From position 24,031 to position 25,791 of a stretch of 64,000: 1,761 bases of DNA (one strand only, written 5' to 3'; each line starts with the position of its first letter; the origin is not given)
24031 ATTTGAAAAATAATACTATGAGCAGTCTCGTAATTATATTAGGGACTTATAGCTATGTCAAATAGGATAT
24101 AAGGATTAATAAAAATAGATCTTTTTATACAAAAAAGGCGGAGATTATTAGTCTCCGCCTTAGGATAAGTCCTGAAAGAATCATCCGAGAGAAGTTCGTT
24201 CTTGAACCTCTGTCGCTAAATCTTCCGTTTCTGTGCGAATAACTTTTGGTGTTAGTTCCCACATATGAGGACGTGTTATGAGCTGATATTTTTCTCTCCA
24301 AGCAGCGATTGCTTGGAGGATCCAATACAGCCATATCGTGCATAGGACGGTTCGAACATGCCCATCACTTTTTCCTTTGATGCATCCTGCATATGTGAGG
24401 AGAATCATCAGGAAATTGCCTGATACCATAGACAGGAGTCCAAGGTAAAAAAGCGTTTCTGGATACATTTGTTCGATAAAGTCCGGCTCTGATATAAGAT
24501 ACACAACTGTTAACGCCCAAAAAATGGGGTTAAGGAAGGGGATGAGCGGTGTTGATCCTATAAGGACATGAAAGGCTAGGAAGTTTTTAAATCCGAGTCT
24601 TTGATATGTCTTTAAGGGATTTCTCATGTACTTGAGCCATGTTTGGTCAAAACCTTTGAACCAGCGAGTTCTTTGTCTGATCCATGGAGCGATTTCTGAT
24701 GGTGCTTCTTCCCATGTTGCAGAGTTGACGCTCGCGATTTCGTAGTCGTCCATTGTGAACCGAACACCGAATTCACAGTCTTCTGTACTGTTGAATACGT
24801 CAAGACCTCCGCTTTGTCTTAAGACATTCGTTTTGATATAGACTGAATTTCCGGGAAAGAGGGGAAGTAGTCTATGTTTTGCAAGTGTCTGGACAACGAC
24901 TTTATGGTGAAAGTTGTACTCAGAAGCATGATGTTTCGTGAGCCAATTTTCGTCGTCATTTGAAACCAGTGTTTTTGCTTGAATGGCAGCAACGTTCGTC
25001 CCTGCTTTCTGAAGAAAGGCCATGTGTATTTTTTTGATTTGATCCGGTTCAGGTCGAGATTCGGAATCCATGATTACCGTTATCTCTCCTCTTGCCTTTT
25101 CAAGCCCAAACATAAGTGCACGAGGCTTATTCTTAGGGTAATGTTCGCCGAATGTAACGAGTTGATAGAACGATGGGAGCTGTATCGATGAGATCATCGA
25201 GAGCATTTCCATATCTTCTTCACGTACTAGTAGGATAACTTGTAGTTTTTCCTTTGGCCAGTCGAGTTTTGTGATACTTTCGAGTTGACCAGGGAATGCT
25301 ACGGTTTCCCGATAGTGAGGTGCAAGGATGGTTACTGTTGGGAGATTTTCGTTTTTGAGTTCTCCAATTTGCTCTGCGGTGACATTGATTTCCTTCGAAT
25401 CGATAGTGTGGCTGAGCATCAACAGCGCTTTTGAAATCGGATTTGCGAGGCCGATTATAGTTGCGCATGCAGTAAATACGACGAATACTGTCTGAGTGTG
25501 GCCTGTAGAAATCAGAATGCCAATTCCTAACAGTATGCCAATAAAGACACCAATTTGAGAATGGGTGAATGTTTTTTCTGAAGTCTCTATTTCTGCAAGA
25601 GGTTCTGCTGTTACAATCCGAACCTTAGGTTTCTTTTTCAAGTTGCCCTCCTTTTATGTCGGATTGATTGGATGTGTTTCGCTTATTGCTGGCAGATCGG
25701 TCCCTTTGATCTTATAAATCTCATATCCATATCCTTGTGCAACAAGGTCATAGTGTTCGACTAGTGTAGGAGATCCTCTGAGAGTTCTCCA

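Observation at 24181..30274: Five-gene co-directional lipid-linked glycan cluster resembling the decaprenyl-phosphoryl-pentose arabinan module, with elevated G+C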

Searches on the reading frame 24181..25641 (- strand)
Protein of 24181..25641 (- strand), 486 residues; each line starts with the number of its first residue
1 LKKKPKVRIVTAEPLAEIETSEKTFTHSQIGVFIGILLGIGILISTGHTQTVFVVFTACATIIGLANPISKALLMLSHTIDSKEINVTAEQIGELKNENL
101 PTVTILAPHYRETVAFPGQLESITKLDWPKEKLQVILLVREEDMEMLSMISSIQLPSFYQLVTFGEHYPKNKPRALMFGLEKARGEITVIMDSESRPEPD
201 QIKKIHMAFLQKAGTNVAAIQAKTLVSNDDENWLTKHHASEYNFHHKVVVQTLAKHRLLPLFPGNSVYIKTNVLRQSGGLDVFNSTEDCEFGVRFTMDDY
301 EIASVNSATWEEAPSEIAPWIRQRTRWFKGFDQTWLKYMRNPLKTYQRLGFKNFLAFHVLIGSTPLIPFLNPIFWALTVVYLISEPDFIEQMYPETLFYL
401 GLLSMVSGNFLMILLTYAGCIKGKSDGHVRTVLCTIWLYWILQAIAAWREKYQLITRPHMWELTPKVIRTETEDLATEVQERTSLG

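Call 4: search_protein_families(library=pfam, proteins=[window:24181-25641:-], max_evalue=0.01)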
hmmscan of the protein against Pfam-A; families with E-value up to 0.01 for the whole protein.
window:24181-25641:- (486 aa): 4 families
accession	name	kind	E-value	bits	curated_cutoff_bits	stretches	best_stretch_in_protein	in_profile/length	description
PF13632.12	Glyco_trans_2_3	-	1.7e-24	87.2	27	1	188-382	2-193/198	Glycosyl transferase family group 2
PF13641.12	Glyco_tranf_2_3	-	3.9e-20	73.3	27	1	103-329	3-229/230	Glycosyltransferase like family 2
PF13506.12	Glyco_transf_21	-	5.3e-07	29.7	21.7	1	168-327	14-172/174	Glycosyl transferase family 21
PF00535.33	Glycos_transf_2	-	0.0002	21.7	23.3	1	169-241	63-132/168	Glycosyl transferase family 2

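Call 5: search_protein_families(library=ncbifam, proteins=[window:24181-25641:-], max_evalue=0.01)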
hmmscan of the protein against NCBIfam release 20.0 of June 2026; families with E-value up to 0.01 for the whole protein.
window:24181-25641:- (486 aa): 10 families
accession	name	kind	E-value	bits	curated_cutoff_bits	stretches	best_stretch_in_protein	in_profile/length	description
TIGR03030.1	CelA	equivalog_domain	8.4e-14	50.5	699.1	1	58-373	89-421/714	UDP-forming cellulose synthase catalytic subunit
TIGR03937.1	PgaC_IcaA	equivalog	3e-11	42.9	422.3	1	84-447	28-383/407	poly-beta-1,6-N-acetyl-D-glucosamine synthase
NF008558.0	PRK11498.1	equivalog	6.9e-11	40.8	992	1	97-393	269-565/872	UDP-forming cellulose synthase catalytic subunit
TIGR03111.1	glyc2_xrt_Gpos1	hypoth_equivalog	1.1e-09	37.6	363.95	1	96-384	43-335/439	TIGR03111 family XrtG-associated glycosyltransferase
NF041875.1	EPS_EpsD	equivalog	3.1e-07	30.1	370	1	178-325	73-221/325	exopolysaccharide biosynthesis glycosyltransferase EpsD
TIGR04242.1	nodulat_NodC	equivalog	1.8e-06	27.2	550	1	78-242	25-186/395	chitooligosaccharide synthase NodC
NF053846.1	glyco_with_XrtP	equivalog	7.7e-05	21.5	520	1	287-464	253-435/440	XrtP-associated glycosyltransferase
NF041865.1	EpsU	equivalog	0.00024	20.2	700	1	184-328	122-262/394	exopolysaccharide biosynthesis GT2 family glycosyltransferase EpsU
TIGR03472.1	HpnI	equivalog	0.0012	17.7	310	1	90-285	30-223/373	bacteriohopanetetrol glucosamine biosynthesis glycosyltransferase HpnI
TIGR03965.1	mycofact_glyco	equivalog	0.0077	15.1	280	0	96-296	70-264/467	mycofactocin biosynthesis glycosyltransferase MftF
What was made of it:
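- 24181..25641 (-): Membrane-embedded, cellulose-synthase-like GT2 (486 aa), the predicted synthase and exporter of the acceptor polymer. Pfam PF13632 and PF13641; weak NCBIfam hits to CelA and PgaC (calls 4, 5).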

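Call 61: search_solved_structures(query=window:24181-25641:-, max_evalue=0.1, show_alignments=1)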
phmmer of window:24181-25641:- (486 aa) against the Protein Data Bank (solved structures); distinct sequences matched with E-value up to 0.1: 6.
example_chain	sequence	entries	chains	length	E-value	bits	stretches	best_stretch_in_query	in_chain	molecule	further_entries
6yv7_B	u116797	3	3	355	8.7e-05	24.6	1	101-301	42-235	Glycosyl transferase, family 2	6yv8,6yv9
6yv7_A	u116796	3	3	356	8.8e-05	24.6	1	101-301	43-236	Glycosyl transferase, family 2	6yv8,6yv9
5ej1_A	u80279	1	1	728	0.00016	23.7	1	172-401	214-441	Putative cellulose synthase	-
4p00_A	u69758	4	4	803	0.00081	21.4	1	172-401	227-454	Cellulose Synthase A subunit | Cellulose Synthase subunit A | Putative cellulose synthase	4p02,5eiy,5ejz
4hg6_A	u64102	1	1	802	0.00098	21.2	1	172-401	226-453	Cellulose Synthase Subunit A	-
5mlz_A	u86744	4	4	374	0.097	14.6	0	103-233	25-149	Dolichol monophosphate mannose synthase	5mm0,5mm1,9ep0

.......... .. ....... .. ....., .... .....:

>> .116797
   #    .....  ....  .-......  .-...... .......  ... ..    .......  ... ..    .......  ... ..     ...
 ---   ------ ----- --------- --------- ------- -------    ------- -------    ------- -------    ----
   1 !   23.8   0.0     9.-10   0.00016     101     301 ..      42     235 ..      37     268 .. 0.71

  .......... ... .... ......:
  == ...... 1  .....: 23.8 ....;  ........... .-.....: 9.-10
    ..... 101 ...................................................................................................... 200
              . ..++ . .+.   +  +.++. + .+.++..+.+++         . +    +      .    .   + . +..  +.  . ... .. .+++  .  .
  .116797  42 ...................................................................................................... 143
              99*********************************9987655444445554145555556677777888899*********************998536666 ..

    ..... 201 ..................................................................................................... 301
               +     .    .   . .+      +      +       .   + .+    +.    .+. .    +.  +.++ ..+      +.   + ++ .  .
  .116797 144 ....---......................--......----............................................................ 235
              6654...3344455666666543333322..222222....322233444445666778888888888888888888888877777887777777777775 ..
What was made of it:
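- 24181..25641 (-): PDB sequence hits to PcManGT (9e-5) and BcsA (1.6e-4) (call 61).
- On Processive membrane GT2 synthase (BcsA-like): The BcsA alignment spans residues 172-401 (call 61).
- The best PDB sequence hit of the GT2 is PcManGT, a membrane mannosyltransferase (call 61).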

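Call 99: predict_structure(protein=window:24181-25641:-)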
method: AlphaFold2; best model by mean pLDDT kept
length: 486 residues; sequences in the alignment: 1
mean_pLDDT: 39.7   pTM: 0.25
mean pLDDT of the five models: 39.7, 32.3, 31.4, 30.9, 29.2
residues with pLDDT >= 90: 0; 70-90: 0; 50-70: 45; < 50: 441
segments of 3 or more residues with pLDDT < 50: 1-33, 41-43, 52-54, 56-58, 60-353, 355-357, 359-370, 389-391, 393-399, 401-403, 405-408, 417-424, 430-434, 444-447, 449-486
pLDDT, mean of each block of 10 residues (from residue 1): 31 31 42 51 49 47 44 34 34 37 28 28 36 34 35 34 33 36 40 42 45 41 41 39 42 41 40 34 32 34 31 33 32 34 40 49 44 53 50 47 46 49 47 50 49 36 37 44 38
secondary structure, 60 per line:
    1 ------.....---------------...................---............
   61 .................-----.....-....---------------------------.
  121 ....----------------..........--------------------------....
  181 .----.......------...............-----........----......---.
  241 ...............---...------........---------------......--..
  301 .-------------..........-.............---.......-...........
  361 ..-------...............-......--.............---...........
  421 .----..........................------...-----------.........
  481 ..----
elements in order: E7-11 H27-45 H49-77 E83-87 H89-92 H120-124 H141-150 E177-181 E186-192 H199-213 E219-226 H231-236 H240-255 E268-275 E291-296 E299-301 H315-324 H326-338 H342-348 H350-362 H370-384 H386-391 H394-406 H410-421 H426-451 H472-482
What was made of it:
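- On Processive membrane GT2 synthase (BcsA-like): The single-sequence AF2 model is unusable (pLDDT 39.7, call 99).
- The GT2 structure could not be modelled (pLDDT 39.7, call 99).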

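Call 108: search_protein_families(library=pfam, proteins=[P0216, P0238, P0245, P0260, P0263, P0272, P0299, P0243, P0241], max_evalue=0.0001)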
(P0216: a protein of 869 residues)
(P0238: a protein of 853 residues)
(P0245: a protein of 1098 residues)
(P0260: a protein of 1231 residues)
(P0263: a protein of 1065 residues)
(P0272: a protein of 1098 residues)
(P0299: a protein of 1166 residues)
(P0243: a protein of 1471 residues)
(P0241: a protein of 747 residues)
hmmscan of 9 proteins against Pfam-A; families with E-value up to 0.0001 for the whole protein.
P0216 (869 aa): 3 families
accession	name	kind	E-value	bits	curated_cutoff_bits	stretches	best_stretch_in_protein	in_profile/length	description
PF00535.33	Glycos_transf_2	-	1.6e-27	96.9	23.3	1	42-171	1-128/168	Glycosyl transferase family 2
PF10111.15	Glyco_tranf_2_2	-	1.7e-08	34.7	27.3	1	42-147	1-112/276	Glycosyltransferase like family 2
PF13231.12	PMT_2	-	2e-08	35.1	26.1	1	446-581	21-152/160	Dolichyl-phosphate-mannose-protein mannosyltransferase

P0238 (853 aa): 2 families
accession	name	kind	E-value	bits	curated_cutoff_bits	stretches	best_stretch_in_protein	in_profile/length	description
PF00535.33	Glycos_transf_2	-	2e-17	64.1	23.3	1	5-168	2-167/168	Glycosyl transferase family 2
PF13231.12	PMT_2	-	7.5e-07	29.9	26.1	1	426-566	21-157/160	Dolichyl-phosphate-mannose-protein mannosyltransferase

P0245 (1098 aa): 3 families
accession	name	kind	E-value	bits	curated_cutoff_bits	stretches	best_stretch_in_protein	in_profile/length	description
PF00535.33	Glycos_transf_2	-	6.2e-27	95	23.3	1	23-184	1-166/168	Glycosyl transferase family 2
PF00150.24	Cellulase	-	1.5e-07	31.7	23.5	1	905-1054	115-256/272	Cellulase (glycosyl hydrolase family 5)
PF10111.15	Glyco_tranf_2_2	-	3.6e-07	30.4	27.3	1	23-119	1-96/276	Glycosyltransferase like family 2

P0260 (1231 aa): 4 families
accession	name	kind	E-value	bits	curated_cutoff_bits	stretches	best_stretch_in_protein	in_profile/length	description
PF13641.12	Glyco_tranf_2_3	-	2.8e-25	90.1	27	1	185-413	1-230/230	Glycosyltransferase like family 2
PF13632.12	Glyco_trans_2_3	-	3.1e-20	73.3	27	1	273-466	3-193/198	Glycosyl transferase family group 2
PF00535.33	Glycos_transf_2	-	2.4e-09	37.8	23.3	1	189-324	2-132/168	Glycosyl transferase family 2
PF13231.12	PMT_2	-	4.8e-07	30.6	26.1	1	748-855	24-131/160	Dolichyl-phosphate-mannose-protein mannosyltransferase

P0263 (1065 aa): 0 families

P0272 (1098 aa): 4 families
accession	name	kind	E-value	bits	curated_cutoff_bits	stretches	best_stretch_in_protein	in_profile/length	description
PF13632.12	Glyco_trans_2_3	-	4.5e-21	76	27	1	215-429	1-169/198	Glycosyl transferase family group 2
PF13641.12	Glyco_tranf_2_3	-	3.6e-20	73.4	27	1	129-357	1-230/230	Glycosyltransferase like family 2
PF13231.12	PMT_2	-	1.8e-07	31.9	26.1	1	641-785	21-160/160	Dolichyl-phosphate-mannose-protein mannosyltransferase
PF00535.33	Glycos_transf_2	-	2.6e-06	27.9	23.3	1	133-265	2-131/168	Glycosyl transferase family 2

P0299 (1166 aa): 4 families
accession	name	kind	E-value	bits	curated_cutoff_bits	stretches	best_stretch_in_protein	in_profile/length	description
PF13632.12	Glyco_trans_2_3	-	1.6e-26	93.8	27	1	260-454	1-195/198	Glycosyl transferase family group 2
PF13641.12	Glyco_tranf_2_3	-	8.4e-23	82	27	1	174-402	1-230/230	Glycosyltransferase like family 2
PF00535.33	Glycos_transf_2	-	7e-10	39.5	23.3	1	178-316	2-132/168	Glycosyl transferase family 2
PF13231.12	PMT_2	-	4.1e-05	24.3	26.1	1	705-837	22-154/160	Dolichyl-phosphate-mannose-protein mannosyltransferase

P0243 (1471 aa): 5 families
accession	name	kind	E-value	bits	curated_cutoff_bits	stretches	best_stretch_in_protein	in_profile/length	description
PF00535.33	Glycos_transf_2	-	1.3e-35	123.3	23.3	2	35-197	1-166/168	Glycosyl transferase family 2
PF13641.12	Glyco_tranf_2_3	-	1.2e-32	114.2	27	1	424-652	1-230/230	Glycosyltransferase like family 2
PF13632.12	Glyco_trans_2_3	-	3.8e-24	86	27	1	510-706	1-188/198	Glycosyl transferase family group 2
PF13231.12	PMT_2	-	2.2e-08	34.9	26.1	1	992-1113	22-140/160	Dolichyl-phosphate-mannose-protein mannosyltransferase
PF13506.12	Glyco_transf_21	-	7.6e-07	29.2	21.7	0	103-176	17-91/174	Glycosyl transferase family 21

P0241 (747 aa): 0 families
